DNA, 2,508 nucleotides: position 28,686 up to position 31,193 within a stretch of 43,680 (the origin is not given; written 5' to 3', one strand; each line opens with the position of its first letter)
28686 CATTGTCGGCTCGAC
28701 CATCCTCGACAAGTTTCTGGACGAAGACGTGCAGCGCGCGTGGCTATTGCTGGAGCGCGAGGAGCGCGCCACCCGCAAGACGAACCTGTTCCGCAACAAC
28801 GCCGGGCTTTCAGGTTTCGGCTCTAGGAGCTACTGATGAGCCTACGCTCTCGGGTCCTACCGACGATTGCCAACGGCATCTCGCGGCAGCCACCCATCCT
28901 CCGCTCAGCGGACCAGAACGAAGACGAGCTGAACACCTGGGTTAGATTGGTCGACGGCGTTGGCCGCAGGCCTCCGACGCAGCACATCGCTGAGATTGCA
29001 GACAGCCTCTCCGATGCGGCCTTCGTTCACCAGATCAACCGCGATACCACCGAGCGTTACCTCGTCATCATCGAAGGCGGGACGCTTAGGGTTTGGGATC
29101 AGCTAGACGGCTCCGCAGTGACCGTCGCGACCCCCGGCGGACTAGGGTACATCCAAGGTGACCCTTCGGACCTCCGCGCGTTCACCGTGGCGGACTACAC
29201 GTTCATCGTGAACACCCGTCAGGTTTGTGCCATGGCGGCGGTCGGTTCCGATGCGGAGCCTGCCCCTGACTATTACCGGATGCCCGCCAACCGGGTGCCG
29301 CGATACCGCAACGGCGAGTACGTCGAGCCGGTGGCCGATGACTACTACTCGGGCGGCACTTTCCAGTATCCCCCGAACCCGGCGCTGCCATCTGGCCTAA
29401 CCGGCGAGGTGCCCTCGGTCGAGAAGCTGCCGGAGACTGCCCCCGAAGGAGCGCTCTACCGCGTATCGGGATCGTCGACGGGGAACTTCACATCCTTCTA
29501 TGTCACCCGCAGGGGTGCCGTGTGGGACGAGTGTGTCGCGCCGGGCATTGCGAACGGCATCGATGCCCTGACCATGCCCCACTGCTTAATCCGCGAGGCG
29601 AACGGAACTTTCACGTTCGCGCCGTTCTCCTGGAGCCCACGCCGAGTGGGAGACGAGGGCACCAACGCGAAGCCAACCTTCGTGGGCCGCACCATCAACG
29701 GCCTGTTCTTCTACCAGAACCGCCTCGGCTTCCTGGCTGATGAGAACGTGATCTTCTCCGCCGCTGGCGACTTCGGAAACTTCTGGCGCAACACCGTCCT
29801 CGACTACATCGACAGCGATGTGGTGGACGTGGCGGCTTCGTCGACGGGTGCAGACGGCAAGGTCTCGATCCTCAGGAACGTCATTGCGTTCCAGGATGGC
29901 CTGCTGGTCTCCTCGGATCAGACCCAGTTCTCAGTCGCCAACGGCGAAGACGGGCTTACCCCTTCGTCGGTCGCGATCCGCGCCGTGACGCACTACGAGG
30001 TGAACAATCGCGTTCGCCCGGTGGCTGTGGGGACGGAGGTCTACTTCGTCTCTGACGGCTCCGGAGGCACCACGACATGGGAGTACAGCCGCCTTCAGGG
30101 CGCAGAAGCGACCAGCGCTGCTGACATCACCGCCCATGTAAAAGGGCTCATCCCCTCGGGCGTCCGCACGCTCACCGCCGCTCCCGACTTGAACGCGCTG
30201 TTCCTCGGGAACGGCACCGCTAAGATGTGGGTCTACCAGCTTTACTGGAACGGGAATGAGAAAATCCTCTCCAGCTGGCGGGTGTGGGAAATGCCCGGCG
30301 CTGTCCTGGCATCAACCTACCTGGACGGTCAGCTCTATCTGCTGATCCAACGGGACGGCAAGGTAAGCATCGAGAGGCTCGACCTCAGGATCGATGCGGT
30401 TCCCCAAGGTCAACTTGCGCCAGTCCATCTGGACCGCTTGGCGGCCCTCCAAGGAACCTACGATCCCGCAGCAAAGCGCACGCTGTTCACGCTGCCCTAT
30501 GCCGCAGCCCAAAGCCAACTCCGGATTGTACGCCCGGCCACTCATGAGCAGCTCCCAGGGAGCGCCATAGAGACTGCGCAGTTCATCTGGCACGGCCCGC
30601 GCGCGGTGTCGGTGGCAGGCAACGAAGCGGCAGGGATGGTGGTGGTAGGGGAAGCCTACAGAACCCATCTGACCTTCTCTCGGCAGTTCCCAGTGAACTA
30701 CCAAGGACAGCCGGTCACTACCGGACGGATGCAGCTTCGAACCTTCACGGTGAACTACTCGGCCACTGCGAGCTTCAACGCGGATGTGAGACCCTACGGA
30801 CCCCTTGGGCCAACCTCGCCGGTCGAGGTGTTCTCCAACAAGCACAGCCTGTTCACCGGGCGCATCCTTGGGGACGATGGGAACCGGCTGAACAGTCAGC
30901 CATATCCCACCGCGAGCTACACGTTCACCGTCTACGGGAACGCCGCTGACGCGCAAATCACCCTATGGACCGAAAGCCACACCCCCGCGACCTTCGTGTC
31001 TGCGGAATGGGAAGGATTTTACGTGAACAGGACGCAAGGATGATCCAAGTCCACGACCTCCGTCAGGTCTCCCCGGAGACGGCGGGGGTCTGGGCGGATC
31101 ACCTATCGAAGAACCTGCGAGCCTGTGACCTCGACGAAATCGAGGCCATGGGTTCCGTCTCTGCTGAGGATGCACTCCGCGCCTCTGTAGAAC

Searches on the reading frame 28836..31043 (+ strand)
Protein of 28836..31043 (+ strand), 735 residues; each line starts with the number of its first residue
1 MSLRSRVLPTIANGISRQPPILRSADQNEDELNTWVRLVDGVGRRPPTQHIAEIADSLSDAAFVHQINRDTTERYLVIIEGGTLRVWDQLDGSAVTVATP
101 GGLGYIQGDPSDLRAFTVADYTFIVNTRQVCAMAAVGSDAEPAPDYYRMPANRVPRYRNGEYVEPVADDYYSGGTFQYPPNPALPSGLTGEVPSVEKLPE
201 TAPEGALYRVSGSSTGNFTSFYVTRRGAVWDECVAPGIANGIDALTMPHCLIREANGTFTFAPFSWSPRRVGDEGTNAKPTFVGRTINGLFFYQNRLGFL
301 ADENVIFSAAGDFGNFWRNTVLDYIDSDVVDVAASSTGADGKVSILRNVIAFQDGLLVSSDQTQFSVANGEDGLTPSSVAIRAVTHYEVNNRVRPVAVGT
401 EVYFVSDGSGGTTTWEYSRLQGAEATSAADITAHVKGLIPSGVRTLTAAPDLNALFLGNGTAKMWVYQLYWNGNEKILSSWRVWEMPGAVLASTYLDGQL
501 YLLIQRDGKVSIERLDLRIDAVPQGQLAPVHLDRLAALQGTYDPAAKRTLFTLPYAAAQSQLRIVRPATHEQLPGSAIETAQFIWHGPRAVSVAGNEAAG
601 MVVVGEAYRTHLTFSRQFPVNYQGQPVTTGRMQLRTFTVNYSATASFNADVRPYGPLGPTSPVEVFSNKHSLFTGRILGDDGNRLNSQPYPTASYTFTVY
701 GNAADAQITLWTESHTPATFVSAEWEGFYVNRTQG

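Call 93: search_protein_families(library=phrogs, proteins=[window:28836-31043:+], max_evalue=0.00001)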
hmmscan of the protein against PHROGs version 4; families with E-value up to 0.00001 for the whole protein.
window:28836-31043:+ (735 aa): 2 families
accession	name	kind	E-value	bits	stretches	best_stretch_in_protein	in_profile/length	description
phrog_457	-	tail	2e-174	583.3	2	188-734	250-791/793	tail protein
phrog_376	-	tail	1.3e-19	71.1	1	292-521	302-536/712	tail protein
